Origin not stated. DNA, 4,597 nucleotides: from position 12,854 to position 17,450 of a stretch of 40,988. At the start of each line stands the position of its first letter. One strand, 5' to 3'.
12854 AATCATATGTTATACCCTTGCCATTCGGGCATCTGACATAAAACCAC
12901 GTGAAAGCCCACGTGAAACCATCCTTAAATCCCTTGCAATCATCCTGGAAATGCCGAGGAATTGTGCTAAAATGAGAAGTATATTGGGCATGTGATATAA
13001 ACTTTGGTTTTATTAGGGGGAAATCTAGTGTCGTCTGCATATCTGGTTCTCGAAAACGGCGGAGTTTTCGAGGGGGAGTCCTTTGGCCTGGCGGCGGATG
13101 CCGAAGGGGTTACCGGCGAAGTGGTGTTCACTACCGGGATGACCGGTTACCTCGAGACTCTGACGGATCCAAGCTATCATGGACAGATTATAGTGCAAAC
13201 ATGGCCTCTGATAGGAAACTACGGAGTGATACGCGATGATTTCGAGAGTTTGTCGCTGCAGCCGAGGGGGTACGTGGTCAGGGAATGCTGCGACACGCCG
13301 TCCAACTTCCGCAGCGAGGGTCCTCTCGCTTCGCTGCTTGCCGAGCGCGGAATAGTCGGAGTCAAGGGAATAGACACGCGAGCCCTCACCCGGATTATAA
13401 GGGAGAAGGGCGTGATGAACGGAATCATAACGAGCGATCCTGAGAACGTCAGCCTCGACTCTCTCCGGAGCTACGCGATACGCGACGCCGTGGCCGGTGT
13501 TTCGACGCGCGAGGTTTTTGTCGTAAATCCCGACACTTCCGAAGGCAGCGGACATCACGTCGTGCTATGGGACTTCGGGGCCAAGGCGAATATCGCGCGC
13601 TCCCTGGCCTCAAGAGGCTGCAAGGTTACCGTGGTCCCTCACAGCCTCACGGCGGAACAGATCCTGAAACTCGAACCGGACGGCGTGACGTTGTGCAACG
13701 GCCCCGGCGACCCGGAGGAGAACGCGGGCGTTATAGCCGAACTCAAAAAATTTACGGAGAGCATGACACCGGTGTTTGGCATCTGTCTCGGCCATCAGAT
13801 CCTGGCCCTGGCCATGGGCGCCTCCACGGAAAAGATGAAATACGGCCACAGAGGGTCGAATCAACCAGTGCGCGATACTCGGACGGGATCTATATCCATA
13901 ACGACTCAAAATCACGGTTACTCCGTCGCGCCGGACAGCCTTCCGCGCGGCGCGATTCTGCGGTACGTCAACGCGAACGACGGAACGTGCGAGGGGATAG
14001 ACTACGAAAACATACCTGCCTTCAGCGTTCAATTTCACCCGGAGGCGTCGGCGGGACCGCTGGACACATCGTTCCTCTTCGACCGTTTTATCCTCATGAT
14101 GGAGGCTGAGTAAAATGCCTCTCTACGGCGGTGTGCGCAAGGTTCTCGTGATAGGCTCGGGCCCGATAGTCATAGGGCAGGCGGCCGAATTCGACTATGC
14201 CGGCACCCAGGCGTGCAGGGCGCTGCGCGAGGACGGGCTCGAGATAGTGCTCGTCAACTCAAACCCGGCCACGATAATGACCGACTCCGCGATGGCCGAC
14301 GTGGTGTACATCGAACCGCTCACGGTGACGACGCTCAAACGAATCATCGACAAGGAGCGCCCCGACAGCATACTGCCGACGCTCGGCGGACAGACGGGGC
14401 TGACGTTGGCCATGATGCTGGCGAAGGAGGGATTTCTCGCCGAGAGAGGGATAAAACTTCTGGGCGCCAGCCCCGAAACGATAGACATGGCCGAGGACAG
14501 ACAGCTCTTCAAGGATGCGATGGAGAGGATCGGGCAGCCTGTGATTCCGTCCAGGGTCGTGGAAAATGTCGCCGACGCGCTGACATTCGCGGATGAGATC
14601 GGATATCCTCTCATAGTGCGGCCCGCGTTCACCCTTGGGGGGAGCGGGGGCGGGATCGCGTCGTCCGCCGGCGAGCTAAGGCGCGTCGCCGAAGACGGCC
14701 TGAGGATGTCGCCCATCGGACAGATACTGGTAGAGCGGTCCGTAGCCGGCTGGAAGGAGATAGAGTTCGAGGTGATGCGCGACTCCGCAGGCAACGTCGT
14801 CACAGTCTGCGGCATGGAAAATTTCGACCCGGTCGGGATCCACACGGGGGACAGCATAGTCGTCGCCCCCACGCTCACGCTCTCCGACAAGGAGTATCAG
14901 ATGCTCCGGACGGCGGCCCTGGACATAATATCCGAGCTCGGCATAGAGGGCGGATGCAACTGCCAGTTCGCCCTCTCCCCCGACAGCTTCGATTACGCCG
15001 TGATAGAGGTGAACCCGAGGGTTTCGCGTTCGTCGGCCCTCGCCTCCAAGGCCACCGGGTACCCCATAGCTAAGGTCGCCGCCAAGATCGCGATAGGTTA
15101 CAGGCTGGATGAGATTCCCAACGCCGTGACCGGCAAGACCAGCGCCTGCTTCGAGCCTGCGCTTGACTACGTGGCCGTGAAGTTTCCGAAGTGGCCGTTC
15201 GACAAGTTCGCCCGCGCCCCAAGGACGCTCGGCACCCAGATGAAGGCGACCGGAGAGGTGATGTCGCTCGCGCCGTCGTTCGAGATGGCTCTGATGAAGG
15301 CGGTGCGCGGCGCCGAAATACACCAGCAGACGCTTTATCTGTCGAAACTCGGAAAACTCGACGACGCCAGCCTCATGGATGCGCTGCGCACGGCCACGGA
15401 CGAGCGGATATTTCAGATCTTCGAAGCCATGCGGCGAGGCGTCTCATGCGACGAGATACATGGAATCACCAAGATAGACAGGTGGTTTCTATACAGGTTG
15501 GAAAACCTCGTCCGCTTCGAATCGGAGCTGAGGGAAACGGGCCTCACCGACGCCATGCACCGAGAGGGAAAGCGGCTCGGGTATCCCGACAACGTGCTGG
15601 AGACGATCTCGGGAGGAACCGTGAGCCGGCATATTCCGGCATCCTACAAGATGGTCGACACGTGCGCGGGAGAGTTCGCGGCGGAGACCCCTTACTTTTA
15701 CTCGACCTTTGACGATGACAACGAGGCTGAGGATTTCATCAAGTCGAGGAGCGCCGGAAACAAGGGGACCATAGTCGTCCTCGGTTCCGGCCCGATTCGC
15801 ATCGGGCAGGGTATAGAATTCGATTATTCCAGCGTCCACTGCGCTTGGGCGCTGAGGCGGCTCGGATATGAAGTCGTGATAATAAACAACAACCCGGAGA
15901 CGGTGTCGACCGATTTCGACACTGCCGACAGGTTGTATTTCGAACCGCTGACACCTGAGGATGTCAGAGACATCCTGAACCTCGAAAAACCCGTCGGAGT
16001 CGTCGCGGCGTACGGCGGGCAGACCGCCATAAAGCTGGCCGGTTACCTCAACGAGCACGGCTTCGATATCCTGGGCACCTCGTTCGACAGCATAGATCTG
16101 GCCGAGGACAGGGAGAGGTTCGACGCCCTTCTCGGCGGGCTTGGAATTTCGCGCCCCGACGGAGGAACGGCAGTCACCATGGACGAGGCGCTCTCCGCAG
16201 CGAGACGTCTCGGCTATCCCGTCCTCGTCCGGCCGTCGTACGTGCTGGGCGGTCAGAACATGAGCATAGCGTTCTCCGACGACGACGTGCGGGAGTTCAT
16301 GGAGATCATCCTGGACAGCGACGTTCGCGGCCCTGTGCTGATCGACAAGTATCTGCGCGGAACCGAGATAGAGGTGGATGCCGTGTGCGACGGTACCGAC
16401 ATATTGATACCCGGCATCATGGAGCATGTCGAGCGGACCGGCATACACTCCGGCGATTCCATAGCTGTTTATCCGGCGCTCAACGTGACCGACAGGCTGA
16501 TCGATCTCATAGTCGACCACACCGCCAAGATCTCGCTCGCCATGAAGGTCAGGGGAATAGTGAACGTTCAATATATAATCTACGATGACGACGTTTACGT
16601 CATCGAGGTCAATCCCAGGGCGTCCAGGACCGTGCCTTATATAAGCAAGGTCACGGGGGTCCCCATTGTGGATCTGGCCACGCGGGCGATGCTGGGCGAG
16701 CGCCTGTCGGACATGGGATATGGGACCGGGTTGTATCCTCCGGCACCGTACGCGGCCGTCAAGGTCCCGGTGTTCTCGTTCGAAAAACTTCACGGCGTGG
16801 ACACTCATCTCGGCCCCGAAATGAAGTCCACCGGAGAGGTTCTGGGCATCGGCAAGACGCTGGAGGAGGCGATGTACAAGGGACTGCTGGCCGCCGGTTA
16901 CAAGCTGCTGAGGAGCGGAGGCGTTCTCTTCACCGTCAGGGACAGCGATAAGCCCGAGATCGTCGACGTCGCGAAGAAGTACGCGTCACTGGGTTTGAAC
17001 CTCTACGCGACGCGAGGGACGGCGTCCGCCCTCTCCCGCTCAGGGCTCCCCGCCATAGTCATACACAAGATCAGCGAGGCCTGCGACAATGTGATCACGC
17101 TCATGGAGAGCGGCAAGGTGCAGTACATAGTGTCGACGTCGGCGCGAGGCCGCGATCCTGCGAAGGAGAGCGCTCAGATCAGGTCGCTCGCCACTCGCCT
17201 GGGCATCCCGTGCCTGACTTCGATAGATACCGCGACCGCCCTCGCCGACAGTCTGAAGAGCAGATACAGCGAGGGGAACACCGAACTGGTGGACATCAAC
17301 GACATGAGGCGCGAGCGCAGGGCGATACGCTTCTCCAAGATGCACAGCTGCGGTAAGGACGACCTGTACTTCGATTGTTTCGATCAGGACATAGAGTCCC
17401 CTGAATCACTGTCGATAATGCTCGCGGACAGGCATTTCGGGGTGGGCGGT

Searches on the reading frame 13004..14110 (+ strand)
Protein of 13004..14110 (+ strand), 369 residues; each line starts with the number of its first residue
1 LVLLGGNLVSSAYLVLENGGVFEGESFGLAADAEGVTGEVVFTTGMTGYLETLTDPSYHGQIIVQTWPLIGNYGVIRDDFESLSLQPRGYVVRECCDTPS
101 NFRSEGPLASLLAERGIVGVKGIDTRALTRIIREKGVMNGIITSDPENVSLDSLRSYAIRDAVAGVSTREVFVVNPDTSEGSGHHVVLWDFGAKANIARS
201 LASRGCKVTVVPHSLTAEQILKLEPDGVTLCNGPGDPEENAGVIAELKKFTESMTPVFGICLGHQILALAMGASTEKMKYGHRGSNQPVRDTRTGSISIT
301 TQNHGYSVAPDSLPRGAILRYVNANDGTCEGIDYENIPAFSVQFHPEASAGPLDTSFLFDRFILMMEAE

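Call 17: search_protein_families(library=ncbifam, proteins=[window:13004-14110:+], max_evalue=0.00001)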
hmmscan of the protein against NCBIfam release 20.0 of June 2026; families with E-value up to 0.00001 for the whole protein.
window:13004-14110:+ (369 aa): 19 families
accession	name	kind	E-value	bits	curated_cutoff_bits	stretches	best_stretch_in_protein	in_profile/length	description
NF009475.0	PRK12838.1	equivalog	1.7e-132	441.7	221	1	11-368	2-355/359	carbamoyl phosphate synthase small subunit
TIGR01368.1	CPSaseIIsmall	equivalog_domain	1.3e-131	438.8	307.35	1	12-367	1-360/361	glutamine-hydrolyzing carbamoyl-phosphate synthase small subunit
NF011201.0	PRK14607.1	equivalog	1.4e-18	66.9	670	1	210-350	30-174/534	bifunctional anthranilate synthase component II/anthranilate phosphoribosyltransferase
NF010081.0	PRK13566.1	equivalog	3e-17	62.1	645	1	154-348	498-700/729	anthranilate synthase component I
TIGR01815.1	TrpE-clade3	equivalog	6.1e-17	60.9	739.15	1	155-348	487-688/717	anthranilate synthase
NF005849.0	PRK07765.1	equivalog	1.1e-16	60.8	308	1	215-348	37-175/219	aminodeoxychorismate/anthranilate synthase component II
TIGR00566.1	trpG_papA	subfamily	9.8e-16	58.1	121.05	1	196-349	14-177/192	glutamine amidotransferase of anthranilate synthase or aminodeoxychorismate synthase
TIGR00888.1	guaA_Nterm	equivalog_domain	5.6e-15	55.2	172.15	1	190-351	5-170/188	glutamine-hydrolyzing GMP synthase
TIGR01823.1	PabB-fungal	equivalog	7.4e-15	54.2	442.55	1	208-365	35-203/742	aminodeoxychorismate synthase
NF005271.0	PRK06774.1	equivalog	2.4e-13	49.9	340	1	205-348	23-175/191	aminodeoxychorismate synthase component II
NF005946.0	PRK08007.1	equivalog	3.1e-13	49.7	332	1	205-348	23-171/187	aminodeoxychorismate synthase component 2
NF001975.0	PRK00758.1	equivalog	5.3e-13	49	198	1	196-350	16-167/185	GMP synthase subunit A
NF005799.0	PRK07649.1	equivalog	1.4e-12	47.6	327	1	214-349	33-172/195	aminodeoxychorismate/anthranilate synthase component II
NF004169.0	PRK05637.1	equivalog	3.7e-12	46.3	332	1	185-282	4-102/210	anthranilate synthase component II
NF000848.1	PRK00074.1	equivalog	8.2e-11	41.2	400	1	186-355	1-177/512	glutamine-hydrolyzing GMP synthase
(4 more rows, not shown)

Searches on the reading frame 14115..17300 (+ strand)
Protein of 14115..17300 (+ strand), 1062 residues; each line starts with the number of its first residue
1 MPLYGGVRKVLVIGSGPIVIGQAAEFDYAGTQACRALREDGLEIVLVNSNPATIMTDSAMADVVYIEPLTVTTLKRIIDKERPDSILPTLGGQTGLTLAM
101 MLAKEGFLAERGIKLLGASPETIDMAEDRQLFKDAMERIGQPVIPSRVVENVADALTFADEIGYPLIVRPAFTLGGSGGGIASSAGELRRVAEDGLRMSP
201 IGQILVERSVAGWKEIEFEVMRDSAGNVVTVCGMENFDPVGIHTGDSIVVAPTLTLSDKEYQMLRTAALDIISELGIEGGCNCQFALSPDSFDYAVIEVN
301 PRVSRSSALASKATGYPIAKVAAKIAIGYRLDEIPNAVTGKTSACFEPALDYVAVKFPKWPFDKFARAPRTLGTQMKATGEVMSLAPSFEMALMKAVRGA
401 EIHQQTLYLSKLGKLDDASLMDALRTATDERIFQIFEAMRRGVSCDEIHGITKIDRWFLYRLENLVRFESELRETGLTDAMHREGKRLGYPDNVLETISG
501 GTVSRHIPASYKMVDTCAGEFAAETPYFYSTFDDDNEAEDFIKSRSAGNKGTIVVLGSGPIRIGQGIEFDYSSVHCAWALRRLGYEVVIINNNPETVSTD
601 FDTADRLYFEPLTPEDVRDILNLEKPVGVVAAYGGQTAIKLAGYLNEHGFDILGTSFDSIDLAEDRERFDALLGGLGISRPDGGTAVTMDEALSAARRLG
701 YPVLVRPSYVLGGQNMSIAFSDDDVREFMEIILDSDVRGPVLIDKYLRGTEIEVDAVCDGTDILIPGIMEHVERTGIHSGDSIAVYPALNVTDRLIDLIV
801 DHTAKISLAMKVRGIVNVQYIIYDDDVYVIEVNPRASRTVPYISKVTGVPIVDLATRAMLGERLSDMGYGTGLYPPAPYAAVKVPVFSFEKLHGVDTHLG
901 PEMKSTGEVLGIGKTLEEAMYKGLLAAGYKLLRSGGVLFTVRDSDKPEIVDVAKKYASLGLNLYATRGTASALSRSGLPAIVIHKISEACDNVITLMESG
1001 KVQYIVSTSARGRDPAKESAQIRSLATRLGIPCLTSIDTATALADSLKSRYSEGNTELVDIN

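Call 47: find_homologous_proteins(query=window:14115-17300:+)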
Query window:14115-17300:+ (1062 aa): 8000 proteins with E <= 0.001 among 8000 candidates; the best 120 are listed.
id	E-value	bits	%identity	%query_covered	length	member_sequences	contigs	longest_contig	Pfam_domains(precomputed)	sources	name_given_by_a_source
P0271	0.0e+0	2209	93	100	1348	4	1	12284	PF25596.2,PF02142.28,PF15632.12,PF02786.23,PF02787.26,PF01678.25,PF02655.20,PF01071.25,PF07478.19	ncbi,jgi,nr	ncbi:MAG: carbamoyl-phosphate synthase large subunit [Synergistaceae bacterium]|jgi:carbamoyl-phosph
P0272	0.0e+0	2101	88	100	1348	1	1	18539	PF25596.2,PF02142.28,PF15632.12,PF02786.23,PF02787.26,PF02222.28,PF01678.25,PF02655.20,PF01071.25,PF07478.19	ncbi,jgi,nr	ncbi:MAG: carbamoyl-phosphate synthase large subunit [Synergistaceae bacterium]|jgi:carbamoyl-phosph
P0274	0.0e+0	1921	80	100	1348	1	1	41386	PF25596.2,PF02142.28,PF15632.12,PF02786.23,PF02787.26,PF02222.28,PF01678.25,PF02655.20,PF01071.25,PF07478.19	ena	-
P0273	0.0e+0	1920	81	100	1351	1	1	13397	PF25596.2,PF02142.28,PF15632.12,PF02786.23,PF02787.26,PF02222.28,PF01678.25,PF02655.20,PF01071.25,PF07478.19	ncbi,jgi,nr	ncbi:MAG: carbamoyl-phosphate synthase large subunit [Synergistaceae bacterium]|jgi:carbamoyl-phosph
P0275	0.0e+0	1894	79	100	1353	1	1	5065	PF25596.2,PF02142.28,PF15632.12,PF02786.23,PF02787.26,PF02222.28,PF01678.25,PF02655.20,PF01071.25,PF07478.19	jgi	jgi:carbamoyl-phosphate synthase large subunit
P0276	0.0e+0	1887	79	100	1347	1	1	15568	PF25596.2,PF02142.28,PF15632.12,PF02786.23,PF02787.26,PF02222.28,PF01678.25,PF02655.20,PF07478.19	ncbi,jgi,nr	ncbi:MAG: carbamoyl-phosphate synthase large subunit [Synergistaceae bacterium]|jgi:carbamoyl-phosph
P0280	0.0e+0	1881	80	100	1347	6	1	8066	PF25596.2,PF02142.28,PF15632.12,PF02786.23,PF02787.26,PF02222.28,PF01678.25,PF02655.20,PF01071.25,PF07478.19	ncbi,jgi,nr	ncbi:MAG: carbamoyl-phosphate synthase large subunit [Synergistaceae bacterium]|jgi:carbamoyl-phosph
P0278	0.0e+0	1881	79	100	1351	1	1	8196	PF25596.2,PF02142.28,PF15632.12,PF13549.12,PF02786.23,PF02787.26,PF02222.28,PF01678.25,PF02655.20,PF01071.25,PF07478.19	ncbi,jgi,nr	ncbi:MAG: carbamoyl-phosphate synthase large subunit [Synergistaceae bacterium]|jgi:carbamoyl-phosph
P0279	0.0e+0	1878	79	100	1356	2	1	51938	PF25596.2,PF02142.28,PF15632.12,PF02786.23,PF02787.26,PF02222.28,PF01678.25,PF02655.20,PF01071.25,PF07478.19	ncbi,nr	ncbi:MAG: carbamoyl-phosphate synthase large subunit [Synergistaceae bacterium]|nr:carbamoyl-phospha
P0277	0.0e+0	1875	78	100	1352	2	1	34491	PF25596.2,PF02142.28,PF15632.12,PF02786.23,PF02787.26,PF02222.28,PF01678.25,PF02655.20,PF07478.19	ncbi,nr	ncbi:MAG: carbamoyl-phosphate synthase large subunit [Synergistaceae bacterium]|nr:carbamoyl-phospha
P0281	0.0e+0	1863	78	100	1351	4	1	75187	PF25596.2,PF02142.28,PF15632.12,PF02786.23,PF02787.26,PF02222.28,PF01678.25,PF02655.20,PF01071.25,PF07478.19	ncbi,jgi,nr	ncbi:MAG: carbamoyl-phosphate synthase large subunit [Synergistaceae bacterium]|jgi:carbamoyl-phosph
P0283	0.0e+0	1861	78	100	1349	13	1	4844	PF25596.2,PF02142.28,PF15632.12,PF13549.12,PF02786.23,PF02787.26,PF02222.28,PF01678.25,PF02655.20,PF01071.25,PF07478.19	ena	-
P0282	0.0e+0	1858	77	100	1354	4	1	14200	PF25596.2,PF02142.28,PF15632.12,PF13549.12,PF02786.23,PF02787.26,PF02222.28,PF01678.25,PF02655.20,PF01071.25,PF07478.19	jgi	jgi:carbamoyl-phosphate synthase large subunit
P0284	0.0e+0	1850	78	100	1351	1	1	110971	PF25596.2,PF02142.28,PF15632.12,PF02786.23,PF02787.26,PF02222.28,PF01678.25,PF02655.20,PF01071.25,PF07478.19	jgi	jgi:carbamoyl-phosphate synthase large subunit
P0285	0.0e+0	1837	77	100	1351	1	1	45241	PF25596.2,PF02142.28,PF15632.12,PF02786.23,PF02787.26,PF02222.28,PF01678.25,PF02655.20,PF01071.25,PF07478.19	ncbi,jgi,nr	ncbi:MAG: carbamoyl-phosphate synthase large subunit [Synergistaceae bacterium]|jgi:carbamoyl-phosph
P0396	0.0e+0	1698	70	100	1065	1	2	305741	PF25596.2,PF02142.28,PF13535.12,PF15632.12,PF13549.12,PF02786.23,PF02787.26,PF02222.28,PF02655.20,PF01071.25,PF07478.19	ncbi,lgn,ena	-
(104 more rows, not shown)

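Call 49: find_encoding_contigs(protein=P0396, flank=6000, max_places=2)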
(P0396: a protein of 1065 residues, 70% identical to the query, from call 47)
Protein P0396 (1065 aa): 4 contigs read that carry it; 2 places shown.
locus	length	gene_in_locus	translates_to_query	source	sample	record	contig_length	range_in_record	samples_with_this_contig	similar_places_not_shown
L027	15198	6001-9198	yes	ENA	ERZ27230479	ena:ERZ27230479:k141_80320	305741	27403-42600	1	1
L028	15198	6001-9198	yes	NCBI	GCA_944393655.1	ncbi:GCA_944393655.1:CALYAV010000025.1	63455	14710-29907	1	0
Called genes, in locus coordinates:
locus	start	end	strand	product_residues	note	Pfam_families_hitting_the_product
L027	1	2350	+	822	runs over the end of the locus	PF02463:SMC_N (faint), PF13175:AAA_15 (faint), PF13304:AAA_21 (faint), PF13555:AAA_29 (faint), PF20720:nSTAND3 (faint), PF17755:UvrA_DNA-bind, PF00005:ABC_tran (weak)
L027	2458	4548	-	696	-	PF12437:GSIII_N, PF00120:Gln-synt_C, PF18318:Gln-synt_C-ter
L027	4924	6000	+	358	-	PF00988:CPSase_sm_chain, PF00117:GATase, PF07722:Peptidase_C26 (faint)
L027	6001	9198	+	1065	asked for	PF25596:CPSase_L_D1, PF02786:CPSase_L_D2, PF07478:Dala_Dala_lig_C, PF02787:CPSase_L_D3, PF25596:CPSase_L_D1, PF02655:ATP-grasp_3, PF02786:CPSase_L_D2, PF02142:MGS, +6 more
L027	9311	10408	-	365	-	PF05569:Peptidase_M56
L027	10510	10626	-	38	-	-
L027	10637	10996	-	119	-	PF03965:Penicillinase_R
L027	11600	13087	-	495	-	PF00672:HAMP (weak), PF00512:HisKA, PF02518:HATPase_c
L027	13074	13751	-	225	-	PF00072:Response_reg, PF00486:Trans_reg_C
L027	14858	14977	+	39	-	-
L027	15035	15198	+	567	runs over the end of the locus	PF02310:B12-binding, PF04055:Radical_SAM, PF13311:DUF4080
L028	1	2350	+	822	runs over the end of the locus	PF02463:SMC_N (faint), PF13175:AAA_15 (faint), PF13304:AAA_21 (faint), PF13555:AAA_29 (faint), PF20720:nSTAND3 (faint), PF17755:UvrA_DNA-bind, PF00005:ABC_tran (weak)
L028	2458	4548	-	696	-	PF12437:GSIII_N, PF00120:Gln-synt_C, PF18318:Gln-synt_C-ter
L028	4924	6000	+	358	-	PF00988:CPSase_sm_chain, PF00117:GATase, PF07722:Peptidase_C26 (faint)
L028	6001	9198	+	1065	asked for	PF25596:CPSase_L_D1, PF02786:CPSase_L_D2, PF07478:Dala_Dala_lig_C, PF02787:CPSase_L_D3, PF25596:CPSase_L_D1, PF02655:ATP-grasp_3, PF02786:CPSase_L_D2, PF02142:MGS, +6 more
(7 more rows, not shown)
